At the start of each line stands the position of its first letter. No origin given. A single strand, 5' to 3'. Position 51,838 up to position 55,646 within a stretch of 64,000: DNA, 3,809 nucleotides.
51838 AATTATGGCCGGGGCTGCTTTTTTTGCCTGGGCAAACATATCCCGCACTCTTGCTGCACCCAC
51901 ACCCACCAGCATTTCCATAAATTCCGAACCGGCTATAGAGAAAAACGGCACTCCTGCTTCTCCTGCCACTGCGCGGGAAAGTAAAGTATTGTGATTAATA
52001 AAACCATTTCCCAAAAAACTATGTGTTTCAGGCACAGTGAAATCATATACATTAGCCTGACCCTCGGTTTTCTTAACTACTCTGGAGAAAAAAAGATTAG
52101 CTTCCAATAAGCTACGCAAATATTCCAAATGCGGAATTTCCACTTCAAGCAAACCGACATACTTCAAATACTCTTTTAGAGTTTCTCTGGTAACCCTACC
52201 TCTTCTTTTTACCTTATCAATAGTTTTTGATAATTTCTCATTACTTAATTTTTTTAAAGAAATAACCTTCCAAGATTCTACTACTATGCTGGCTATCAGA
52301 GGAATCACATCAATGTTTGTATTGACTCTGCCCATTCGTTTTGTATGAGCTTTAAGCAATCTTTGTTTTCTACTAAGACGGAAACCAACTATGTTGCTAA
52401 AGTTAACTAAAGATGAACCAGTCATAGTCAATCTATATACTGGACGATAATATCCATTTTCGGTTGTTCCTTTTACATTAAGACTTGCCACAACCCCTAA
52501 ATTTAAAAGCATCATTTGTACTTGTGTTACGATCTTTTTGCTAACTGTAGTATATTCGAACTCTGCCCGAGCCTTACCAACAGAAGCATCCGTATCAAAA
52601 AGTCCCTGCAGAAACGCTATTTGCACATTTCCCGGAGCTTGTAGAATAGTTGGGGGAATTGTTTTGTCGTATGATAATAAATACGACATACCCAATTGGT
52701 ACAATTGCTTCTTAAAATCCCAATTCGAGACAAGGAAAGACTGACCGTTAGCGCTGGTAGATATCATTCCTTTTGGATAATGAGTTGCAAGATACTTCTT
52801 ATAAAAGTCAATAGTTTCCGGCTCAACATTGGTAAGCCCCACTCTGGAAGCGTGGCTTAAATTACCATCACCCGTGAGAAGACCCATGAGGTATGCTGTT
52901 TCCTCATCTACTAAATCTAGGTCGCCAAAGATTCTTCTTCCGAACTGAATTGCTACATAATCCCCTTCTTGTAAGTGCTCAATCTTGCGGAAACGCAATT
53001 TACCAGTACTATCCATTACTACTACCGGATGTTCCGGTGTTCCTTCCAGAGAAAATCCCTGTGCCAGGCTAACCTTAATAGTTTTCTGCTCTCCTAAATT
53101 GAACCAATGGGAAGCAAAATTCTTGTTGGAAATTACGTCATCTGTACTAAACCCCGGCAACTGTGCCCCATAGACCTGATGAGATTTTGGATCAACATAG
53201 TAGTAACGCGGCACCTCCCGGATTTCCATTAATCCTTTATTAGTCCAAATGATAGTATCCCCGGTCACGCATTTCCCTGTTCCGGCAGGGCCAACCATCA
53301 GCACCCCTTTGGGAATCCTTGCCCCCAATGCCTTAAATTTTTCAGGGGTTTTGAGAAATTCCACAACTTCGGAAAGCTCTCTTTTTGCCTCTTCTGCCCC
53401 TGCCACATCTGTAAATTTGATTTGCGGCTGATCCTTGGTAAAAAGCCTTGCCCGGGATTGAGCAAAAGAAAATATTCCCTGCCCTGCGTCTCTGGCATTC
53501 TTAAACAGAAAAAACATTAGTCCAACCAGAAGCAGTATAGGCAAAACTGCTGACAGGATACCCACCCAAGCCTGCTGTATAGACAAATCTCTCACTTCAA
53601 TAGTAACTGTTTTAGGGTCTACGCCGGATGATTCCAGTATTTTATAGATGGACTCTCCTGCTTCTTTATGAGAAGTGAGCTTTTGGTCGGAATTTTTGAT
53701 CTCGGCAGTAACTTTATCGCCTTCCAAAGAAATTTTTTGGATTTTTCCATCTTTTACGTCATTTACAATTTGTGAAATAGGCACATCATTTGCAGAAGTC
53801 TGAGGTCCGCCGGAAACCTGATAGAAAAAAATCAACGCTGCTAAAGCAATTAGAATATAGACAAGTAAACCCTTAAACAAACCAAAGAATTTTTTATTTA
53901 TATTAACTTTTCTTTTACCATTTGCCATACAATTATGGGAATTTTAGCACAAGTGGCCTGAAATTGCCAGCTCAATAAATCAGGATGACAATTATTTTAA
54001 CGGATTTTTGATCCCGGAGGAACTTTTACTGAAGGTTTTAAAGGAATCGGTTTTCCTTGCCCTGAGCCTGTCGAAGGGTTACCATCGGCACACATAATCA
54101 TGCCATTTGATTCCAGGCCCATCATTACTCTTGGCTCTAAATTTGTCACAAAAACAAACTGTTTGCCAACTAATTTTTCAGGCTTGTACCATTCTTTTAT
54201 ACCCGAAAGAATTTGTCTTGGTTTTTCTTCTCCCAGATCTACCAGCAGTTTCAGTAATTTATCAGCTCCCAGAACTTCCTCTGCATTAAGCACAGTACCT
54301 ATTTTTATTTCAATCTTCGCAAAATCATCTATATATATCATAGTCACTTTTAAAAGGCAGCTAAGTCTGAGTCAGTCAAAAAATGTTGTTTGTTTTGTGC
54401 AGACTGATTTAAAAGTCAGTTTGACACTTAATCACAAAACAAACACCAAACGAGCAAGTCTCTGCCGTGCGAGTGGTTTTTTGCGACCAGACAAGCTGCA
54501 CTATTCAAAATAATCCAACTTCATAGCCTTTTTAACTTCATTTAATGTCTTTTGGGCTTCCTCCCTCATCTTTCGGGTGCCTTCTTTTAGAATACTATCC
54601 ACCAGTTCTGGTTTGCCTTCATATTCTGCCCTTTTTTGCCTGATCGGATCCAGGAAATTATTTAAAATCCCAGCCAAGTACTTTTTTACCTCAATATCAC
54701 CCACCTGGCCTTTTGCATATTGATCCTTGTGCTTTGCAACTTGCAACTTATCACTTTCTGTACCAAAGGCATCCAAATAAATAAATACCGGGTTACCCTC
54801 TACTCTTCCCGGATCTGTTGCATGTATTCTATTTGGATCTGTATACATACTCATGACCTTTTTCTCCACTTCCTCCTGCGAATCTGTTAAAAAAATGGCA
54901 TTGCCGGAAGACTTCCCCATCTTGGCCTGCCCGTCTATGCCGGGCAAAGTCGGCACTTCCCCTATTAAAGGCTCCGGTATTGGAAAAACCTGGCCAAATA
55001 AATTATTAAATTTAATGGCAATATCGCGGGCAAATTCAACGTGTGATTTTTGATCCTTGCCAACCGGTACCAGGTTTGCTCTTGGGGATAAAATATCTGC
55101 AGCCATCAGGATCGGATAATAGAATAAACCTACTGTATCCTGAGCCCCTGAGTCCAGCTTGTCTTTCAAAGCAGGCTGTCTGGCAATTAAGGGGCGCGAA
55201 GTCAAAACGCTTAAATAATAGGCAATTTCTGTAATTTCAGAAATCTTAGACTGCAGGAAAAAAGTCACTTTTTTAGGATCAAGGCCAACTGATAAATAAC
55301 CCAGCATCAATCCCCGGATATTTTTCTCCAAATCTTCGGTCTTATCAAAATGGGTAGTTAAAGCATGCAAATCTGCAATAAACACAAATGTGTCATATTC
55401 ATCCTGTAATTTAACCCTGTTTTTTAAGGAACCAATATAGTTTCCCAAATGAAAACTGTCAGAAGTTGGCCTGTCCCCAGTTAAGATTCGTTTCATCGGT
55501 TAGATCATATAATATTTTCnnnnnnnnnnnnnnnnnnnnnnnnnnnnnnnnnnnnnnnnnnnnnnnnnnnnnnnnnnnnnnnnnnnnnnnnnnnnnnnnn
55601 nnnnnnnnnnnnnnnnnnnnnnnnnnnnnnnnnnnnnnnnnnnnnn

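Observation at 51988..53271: Full-length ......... intein splitting the FtsH Walker A motif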

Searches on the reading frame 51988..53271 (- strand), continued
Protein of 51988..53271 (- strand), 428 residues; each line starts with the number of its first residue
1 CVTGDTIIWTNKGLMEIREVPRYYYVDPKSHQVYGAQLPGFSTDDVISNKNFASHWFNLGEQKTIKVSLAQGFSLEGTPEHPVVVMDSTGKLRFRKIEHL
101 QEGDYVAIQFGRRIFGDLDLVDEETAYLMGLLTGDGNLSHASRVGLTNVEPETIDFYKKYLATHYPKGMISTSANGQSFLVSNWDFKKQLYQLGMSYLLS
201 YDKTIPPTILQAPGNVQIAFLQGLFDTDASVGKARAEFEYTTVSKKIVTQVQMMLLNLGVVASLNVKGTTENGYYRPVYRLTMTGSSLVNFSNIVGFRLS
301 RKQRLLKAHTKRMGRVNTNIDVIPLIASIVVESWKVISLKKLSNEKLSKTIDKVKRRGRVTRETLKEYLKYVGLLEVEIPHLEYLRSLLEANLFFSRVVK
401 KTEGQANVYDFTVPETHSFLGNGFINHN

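Call 39: find_related_loci(query=A2, collection=genome_contigs, flank=2500)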
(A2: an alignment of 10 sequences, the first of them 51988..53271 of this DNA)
Query A2 (428 aa) in genome_contigs; peptide patterns used: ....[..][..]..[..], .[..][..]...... (x = any residue, [..] = any of these).
100 stretches matched a pattern; 69 encode a relative of the query (tblastn E <= 1e-3); 68 distinct loci.
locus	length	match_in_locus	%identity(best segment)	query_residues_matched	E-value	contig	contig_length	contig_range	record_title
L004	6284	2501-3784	78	1-428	0e+0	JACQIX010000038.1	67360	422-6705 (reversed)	MAG: Candidatus Daviesbacteria bacterium isolate NC_groundwater_1136_Ag_S-0.1um_38_183 S_p1_S3_coassembly_k141_1870746,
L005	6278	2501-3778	69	1-428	0e+0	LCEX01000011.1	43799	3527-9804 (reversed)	MAG: Candidatus Gottesmanbacteria bacterium GW2011_GWC1_43_10 UV55_C0011, whole genome shotgun sequence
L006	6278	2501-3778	69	1-428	0e+0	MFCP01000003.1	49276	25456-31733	MAG: Candidatus Daviesbacteria bacterium RIFCSPHIGHO2_01_FULL_40_11 rifcsphigho2_01_scaffold_11540, whole genome shotgun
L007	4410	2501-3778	68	1-428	0e+0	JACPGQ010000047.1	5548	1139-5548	MAG: Candidatus Levyibacteriota bacterium isolate NC_groundwater_392_Ag_B-0.1um_43_10 GD18-4_B1_scaffold_898175, whole g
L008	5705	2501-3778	67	1-428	0e+0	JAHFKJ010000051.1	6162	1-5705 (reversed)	MAG: Candidatus Gottesmanbacteria bacterium isolate nzgw407 NODE_23625_length_6163_cov_3.243628, whole genome shotgun se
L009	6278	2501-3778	65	1-428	0e+0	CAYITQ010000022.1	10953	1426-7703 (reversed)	MAG TPA_asm: uncultured Gammaproteobacteria bacterium isolate ERP119705_co3_801 genome assembly, contig: NODE_7290_lengt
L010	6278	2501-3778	64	1-428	0e+0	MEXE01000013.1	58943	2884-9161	MAG: Candidatus Amesbacteria bacterium RBG_19FT_COMBO_48_16 rbg_19ft_combo_scaffold_196, whole genome shotgun sequence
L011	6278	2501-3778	65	1-428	0e+0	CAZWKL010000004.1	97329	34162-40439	MAG TPA_asm: uncultured Pseudomonadales bacterium isolate binchicken_co173_42 genome assembly, contig: NODE_663_length_9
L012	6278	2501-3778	65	1-428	0e+0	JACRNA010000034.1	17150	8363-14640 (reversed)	MAG: Candidatus Amesbacteria bacterium isolate NC_groundwater_1921_Pr3_S-0.2um_39_4 scaffold_559846, whole genome shotgu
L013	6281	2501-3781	64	1-428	0e+0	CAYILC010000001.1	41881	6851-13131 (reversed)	MAG TPA_asm: uncultured Pseudomonadales bacterium isolate ERP119705_co23_558 genome assembly, contig: NODE_656_length_41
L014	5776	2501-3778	63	1-428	0e+0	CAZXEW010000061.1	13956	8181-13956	MAG TPA_asm: uncultured Gammaproteobacteria bacterium isolate binchicken_co203_146 genome assembly, contig: k141_2264925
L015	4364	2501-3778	64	1-428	0e+0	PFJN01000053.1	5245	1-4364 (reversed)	MAG: Candidatus Pacebacteria bacterium CG_4_10_14_3_um_filter_34_15 CG_4_10_14_3_um_filter_scaffold_14376_c, whole genom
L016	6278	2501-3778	59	1-428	0e+0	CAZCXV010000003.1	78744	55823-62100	MAG TPA_asm: uncultured Gammaproteobacteria bacterium isolate SRP062349_co2_267 genome assembly, contig: NODE_199_length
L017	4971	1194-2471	60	1-428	8e-177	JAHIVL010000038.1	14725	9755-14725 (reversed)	MAG: Patescibacteria group bacterium isolate MM_PC_MetaG.mb.79 MM_PC_MetaG.mb.79_k141_728088, whole genome shotgun seque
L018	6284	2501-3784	76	1-428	0e+0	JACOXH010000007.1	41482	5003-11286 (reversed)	MAG: Candidatus Daviesbacteria bacterium isolate NC_groundwater_148_Ag_S-0.1um_39_10 S4_GD2017_2_S1_scaffold_522, whole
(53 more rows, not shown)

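Call 44: find_related_loci(query=A2, collection=viral_contigs, flank=2500)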
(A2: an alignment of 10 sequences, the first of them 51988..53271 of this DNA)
Query A2 (428 aa) in viral_contigs; peptide patterns used: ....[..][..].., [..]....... (x = any residue, [..] = any of these).
53 stretches matched a pattern; 13 encode a relative of the query (tblastn E <= 1e-3); 13 distinct loci.
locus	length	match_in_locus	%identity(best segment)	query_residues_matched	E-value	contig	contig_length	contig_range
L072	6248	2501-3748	28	1-428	1e-42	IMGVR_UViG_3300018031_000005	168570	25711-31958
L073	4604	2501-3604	28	60-428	2e-42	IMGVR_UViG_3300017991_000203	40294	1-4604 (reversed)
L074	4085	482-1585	28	60-428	2e-42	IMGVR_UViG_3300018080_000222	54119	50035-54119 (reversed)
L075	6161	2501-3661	26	60-428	5e-32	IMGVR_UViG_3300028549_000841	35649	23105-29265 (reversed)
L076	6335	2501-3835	29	1-428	3e-50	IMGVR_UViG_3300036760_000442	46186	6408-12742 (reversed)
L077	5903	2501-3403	28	121-428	3e-30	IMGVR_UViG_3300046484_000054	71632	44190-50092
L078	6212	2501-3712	29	1-428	5e-14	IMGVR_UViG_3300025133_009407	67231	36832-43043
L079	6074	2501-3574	25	62-428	6e-14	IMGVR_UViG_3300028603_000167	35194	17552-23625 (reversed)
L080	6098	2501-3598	25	1-428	1e-11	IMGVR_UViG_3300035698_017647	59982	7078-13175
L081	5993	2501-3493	23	1-330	2e-11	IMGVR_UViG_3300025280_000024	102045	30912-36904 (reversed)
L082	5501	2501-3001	28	96-264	8e-11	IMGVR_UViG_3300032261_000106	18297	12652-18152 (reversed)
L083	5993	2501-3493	23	1-330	2e-11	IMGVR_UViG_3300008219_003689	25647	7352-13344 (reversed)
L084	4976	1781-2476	25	200-428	8e-8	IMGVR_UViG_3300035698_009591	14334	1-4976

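Call 52: search_protein_representatives(protein=window:51988-53271:-)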
Query: 428 residues. Proteins with E-value up to 0.001 (for the whole library): 8353; up to 1e-10: 3081; up to 1e-30: 372. The best 150 are listed.
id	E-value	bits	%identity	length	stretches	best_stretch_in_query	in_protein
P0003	1.5e-171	587.2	61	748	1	1-428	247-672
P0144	4.9e-129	447.2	31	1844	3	67-428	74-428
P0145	3.3e-127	441.2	49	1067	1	1-428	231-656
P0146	1.7e-108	379.6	43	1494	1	1-428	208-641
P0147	3.0e-98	345.8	43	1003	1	1-428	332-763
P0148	2.5e-81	290.0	40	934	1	1-428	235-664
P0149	1.2e-78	281.3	38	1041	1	1-428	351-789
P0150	3.0e-78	279.9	36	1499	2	1-428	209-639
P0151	1.6e-77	277.6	36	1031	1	1-428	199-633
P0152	2.4e-77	276.9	39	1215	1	1-428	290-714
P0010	2.1e-75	270.5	38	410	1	15-420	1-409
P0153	1.6e-69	251.2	30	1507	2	56-428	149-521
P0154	1.4e-67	244.8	31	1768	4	56-428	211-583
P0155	3.9e-67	243.3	36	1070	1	1-428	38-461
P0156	9.4e-67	242.1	38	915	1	1-428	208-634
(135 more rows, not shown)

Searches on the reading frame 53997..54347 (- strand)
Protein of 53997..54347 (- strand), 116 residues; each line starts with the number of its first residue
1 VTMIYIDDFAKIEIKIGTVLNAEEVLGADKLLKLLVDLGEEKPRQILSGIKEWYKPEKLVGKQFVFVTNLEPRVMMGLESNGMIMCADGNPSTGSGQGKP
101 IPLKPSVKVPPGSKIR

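Call 20: search_protein_families(library=pfam, proteins=[window:53997-54347:-], max_evalue=0.001)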
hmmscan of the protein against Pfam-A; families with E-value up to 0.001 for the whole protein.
window:53997-54347:- (116 aa): 1 family
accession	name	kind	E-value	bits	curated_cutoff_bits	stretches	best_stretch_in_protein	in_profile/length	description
PF01588.26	tRNA_bind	-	3.6e-27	94.8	27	1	14-113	1-95/96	Putative tRNA binding domain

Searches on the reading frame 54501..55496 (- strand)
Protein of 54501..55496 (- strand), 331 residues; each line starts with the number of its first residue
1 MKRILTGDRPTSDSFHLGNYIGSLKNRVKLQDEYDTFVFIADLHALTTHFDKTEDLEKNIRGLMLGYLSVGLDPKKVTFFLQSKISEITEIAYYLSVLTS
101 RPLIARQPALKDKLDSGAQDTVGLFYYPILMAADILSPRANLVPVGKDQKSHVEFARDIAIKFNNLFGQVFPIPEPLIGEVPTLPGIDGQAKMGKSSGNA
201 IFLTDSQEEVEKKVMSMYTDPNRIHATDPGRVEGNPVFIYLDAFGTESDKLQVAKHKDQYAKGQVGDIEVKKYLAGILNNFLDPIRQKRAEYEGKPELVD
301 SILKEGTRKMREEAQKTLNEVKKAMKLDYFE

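Call 20: search_protein_families(library=pfam, proteins=[window:54501-55496:-], max_evalue=0.001)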
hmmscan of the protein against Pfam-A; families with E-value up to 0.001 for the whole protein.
window:54501-55496:- (331 aa): 1 family
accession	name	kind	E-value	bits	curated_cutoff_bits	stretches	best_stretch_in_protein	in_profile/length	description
PF00579.31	tRNA-synt_1b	-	1.8e-67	228.1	21.1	1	3-282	7-291/292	tRNA synthetases class I (W and Y)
